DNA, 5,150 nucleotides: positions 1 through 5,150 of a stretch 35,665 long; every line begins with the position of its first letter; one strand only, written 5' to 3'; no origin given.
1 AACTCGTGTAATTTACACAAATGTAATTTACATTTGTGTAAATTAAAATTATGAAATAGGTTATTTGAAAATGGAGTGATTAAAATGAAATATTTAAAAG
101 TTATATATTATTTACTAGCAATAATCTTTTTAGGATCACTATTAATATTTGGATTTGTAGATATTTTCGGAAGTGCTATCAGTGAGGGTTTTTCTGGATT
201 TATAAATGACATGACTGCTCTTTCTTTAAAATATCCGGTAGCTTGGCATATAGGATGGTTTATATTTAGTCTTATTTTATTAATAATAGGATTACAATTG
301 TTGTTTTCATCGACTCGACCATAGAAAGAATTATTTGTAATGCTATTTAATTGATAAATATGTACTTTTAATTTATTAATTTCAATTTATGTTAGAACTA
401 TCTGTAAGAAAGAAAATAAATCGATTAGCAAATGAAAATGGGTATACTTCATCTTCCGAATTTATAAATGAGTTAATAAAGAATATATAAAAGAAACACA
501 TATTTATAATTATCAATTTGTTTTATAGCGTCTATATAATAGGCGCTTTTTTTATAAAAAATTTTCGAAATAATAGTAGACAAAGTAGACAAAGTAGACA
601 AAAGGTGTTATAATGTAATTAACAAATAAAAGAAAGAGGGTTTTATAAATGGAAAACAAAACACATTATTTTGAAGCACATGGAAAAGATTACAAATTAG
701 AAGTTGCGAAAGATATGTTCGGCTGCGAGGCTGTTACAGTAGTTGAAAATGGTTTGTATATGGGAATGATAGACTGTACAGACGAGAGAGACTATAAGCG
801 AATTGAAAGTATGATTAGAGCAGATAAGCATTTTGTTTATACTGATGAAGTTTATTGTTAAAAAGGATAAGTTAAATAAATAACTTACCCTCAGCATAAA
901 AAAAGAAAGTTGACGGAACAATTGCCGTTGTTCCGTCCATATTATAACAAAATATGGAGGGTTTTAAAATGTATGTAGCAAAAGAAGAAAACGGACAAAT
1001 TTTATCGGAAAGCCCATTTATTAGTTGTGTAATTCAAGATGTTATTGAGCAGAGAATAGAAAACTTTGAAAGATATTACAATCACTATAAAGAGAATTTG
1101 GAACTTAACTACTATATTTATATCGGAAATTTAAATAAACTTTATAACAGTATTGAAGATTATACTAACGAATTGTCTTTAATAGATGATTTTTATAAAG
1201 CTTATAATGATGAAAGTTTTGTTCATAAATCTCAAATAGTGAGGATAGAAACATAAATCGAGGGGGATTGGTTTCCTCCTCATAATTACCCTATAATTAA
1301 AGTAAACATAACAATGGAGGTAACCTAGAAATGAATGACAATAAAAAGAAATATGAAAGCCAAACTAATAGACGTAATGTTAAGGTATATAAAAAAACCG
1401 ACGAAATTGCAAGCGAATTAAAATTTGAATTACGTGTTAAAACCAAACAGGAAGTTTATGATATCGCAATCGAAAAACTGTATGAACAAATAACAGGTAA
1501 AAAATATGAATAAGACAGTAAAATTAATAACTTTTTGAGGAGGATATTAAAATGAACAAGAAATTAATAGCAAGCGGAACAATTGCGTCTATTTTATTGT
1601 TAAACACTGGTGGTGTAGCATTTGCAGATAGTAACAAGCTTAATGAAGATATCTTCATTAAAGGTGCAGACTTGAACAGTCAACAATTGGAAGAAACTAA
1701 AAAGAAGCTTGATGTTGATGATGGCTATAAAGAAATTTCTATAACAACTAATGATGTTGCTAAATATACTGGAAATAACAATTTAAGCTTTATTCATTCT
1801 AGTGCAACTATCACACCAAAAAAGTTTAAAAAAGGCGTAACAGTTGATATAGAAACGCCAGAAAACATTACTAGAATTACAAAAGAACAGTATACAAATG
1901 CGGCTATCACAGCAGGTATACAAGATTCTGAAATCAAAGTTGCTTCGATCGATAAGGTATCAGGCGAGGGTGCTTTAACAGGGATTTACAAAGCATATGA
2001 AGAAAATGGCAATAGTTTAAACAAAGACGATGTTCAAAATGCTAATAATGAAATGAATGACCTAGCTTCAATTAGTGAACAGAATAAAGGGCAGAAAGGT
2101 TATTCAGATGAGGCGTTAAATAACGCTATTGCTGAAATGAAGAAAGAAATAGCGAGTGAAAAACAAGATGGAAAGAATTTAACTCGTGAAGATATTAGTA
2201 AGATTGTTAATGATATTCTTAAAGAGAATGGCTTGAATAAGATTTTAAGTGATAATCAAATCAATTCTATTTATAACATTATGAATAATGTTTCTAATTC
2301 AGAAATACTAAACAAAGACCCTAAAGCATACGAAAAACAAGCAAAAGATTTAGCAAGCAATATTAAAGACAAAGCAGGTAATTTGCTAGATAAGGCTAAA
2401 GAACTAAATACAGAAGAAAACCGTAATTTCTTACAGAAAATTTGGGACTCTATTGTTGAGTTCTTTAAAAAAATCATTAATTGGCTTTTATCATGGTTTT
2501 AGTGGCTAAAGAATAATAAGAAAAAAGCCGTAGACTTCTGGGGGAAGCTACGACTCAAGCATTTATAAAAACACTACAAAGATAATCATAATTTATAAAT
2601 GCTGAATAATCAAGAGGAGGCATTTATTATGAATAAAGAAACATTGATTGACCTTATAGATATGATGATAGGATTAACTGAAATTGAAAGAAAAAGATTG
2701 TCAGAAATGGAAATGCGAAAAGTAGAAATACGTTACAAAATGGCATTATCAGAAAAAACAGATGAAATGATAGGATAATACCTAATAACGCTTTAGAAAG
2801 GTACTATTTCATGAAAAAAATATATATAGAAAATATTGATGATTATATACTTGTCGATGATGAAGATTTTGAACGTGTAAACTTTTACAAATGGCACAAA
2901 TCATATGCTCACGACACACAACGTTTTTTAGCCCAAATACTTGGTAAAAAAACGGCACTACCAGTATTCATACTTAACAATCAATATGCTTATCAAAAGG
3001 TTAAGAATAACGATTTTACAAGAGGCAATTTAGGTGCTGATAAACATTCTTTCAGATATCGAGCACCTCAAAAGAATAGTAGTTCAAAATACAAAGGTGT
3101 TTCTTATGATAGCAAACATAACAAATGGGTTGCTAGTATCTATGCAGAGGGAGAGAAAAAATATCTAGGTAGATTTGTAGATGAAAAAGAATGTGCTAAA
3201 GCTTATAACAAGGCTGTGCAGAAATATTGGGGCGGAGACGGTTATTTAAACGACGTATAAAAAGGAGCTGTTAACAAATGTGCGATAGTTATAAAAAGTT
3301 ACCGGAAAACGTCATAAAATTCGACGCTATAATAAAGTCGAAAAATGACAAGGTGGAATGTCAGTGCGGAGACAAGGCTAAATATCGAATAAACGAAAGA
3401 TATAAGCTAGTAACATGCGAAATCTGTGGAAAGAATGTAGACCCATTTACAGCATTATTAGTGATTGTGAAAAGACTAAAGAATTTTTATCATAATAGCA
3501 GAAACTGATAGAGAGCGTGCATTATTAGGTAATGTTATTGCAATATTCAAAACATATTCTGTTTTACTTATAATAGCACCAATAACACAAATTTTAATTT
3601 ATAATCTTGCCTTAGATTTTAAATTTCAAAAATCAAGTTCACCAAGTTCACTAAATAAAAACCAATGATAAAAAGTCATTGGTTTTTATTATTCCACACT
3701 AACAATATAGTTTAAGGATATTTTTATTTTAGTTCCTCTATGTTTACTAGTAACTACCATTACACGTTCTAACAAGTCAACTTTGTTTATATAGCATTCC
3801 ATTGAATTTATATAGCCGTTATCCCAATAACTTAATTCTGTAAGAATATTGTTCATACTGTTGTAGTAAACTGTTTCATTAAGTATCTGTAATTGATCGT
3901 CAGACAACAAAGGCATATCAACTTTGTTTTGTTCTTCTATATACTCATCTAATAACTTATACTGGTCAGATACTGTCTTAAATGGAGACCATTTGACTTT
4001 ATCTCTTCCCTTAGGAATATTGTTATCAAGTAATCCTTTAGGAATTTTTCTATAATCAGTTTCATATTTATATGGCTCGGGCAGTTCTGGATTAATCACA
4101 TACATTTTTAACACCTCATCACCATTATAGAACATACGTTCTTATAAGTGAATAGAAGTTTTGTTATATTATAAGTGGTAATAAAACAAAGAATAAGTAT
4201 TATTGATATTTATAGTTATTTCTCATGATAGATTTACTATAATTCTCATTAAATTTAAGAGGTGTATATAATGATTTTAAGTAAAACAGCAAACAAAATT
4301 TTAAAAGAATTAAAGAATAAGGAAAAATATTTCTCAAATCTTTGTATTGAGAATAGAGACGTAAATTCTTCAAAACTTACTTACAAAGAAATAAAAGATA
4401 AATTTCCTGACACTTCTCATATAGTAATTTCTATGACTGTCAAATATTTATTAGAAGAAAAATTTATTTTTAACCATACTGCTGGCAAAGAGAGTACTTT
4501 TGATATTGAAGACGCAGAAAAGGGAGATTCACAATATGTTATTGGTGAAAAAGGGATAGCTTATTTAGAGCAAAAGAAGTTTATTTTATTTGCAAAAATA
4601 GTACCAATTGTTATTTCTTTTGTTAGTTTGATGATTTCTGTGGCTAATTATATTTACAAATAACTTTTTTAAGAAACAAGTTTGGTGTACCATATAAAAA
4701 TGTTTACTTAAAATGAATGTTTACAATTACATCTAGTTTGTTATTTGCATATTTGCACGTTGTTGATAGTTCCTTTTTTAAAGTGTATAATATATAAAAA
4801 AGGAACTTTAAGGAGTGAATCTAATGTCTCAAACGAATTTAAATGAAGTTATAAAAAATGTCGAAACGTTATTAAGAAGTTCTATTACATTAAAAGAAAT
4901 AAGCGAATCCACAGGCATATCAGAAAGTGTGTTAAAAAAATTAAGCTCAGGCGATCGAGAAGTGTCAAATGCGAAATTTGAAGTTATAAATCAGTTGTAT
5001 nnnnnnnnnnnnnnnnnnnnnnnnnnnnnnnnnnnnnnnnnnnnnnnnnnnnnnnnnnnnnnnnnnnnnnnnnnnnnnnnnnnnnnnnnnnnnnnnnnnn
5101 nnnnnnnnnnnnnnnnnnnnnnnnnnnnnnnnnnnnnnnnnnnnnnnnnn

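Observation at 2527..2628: The same ~100-bp leader (hairpin + 15-mer + inverted-repeat-bracketed -10 + SD) precedes two unrelated genes 33 kb apart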

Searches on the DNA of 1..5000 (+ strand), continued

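Call 23: get_annotated_region(hit=H109, flank=2000)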
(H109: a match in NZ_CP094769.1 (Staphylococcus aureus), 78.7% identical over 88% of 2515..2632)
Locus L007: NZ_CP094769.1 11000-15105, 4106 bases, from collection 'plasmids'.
description: Staphylococcus aureus strain IVB6202 plasmid unnamed, complete sequence
organism: Staphylococcus aureus (NCBI taxid 1280)
taxonomy: Bacteria; Bacillota; Bacilli; Bacillales; Staphylococcaceae; Staphylococcus; Staphylococcus aureus
host: -; source: Cattle,milk; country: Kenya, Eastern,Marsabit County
typing (MOB-suite, as given by PLSDB): non-mobilizable; replicon rep_cluster_1017,rep_cluster_155
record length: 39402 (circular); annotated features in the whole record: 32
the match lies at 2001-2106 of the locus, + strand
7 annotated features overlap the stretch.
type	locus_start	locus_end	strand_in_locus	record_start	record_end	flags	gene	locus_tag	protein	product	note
CDS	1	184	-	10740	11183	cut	-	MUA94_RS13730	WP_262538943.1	replication initiator protein A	-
CDS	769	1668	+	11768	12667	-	-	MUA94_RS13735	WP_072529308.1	ParA family protein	-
CDS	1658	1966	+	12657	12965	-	-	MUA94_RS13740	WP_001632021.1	hypothetical protein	-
CDS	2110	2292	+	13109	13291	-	-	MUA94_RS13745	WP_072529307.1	hypothetical protein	-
CDS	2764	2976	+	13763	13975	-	-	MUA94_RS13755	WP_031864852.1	hypothetical protein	-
CDS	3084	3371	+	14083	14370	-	-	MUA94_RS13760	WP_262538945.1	hypothetical protein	-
CDS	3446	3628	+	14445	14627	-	-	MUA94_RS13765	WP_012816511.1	hypothetical protein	-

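Call 24: get_annotated_region(hit=H110, flank=2000)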
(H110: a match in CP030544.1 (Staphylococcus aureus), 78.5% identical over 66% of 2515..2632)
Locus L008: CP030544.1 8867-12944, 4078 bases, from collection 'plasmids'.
description: Staphylococcus aureus strain ER04166.3 plasmid unnamed2, complete sequence
organism: Staphylococcus aureus (NCBI taxid 1280)
taxonomy: Bacteria; Bacillota; Bacilli; Bacillales; Staphylococcaceae; Staphylococcus; Staphylococcus aureus
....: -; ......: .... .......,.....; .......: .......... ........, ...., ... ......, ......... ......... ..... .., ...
typing (MOB-suite, as given by PLSDB): non-mobilizable
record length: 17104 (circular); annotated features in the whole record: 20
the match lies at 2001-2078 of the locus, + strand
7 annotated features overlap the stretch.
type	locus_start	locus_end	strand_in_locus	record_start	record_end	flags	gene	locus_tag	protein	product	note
CDS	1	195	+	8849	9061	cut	-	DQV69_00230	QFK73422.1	hypothetical protein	-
CDS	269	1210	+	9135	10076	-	-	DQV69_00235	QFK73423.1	DUF1002 domain-containing protein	-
CDS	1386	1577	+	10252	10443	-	-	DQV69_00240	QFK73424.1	hypothetical protein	-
CDS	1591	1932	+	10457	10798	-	-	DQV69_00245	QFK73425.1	hypothetical protein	-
CDS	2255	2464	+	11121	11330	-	-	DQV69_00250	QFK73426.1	hypothetical protein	-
CDS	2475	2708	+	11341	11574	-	-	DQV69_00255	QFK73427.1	hypothetical protein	-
CDS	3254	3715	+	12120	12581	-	-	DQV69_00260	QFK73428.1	DUF536 domain-containing protein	-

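Call 32: search_rna_families(source=window, start=2400, end=2800, threshold=evalue, max_evalue=10)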
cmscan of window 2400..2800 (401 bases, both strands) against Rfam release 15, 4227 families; matches with E-value up to 10: 4.
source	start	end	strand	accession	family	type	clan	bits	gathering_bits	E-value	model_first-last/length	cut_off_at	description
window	2732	2790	+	RF00217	SNORD20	Gene; snRNA; snoRNA; CD-box;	-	15.4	43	9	1-80/80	no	Small nucleolar RNA SNORD20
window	2458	2534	-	RF00032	Histone3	Cis-reg;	-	14.8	34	0.43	1-46/46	no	Histone 3' UTR stem-loop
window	2406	2499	-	RF00097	snoR71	Gene; snRNA; snoRNA; CD-box;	-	13.7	40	6.6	1-107/107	no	Plant small nucleolar RNA R71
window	2658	2685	+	RF01133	sR3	Gene; snRNA; snoRNA; CD-box;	-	9.7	41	4.8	1-55/55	no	Small nucleolar RNA sR3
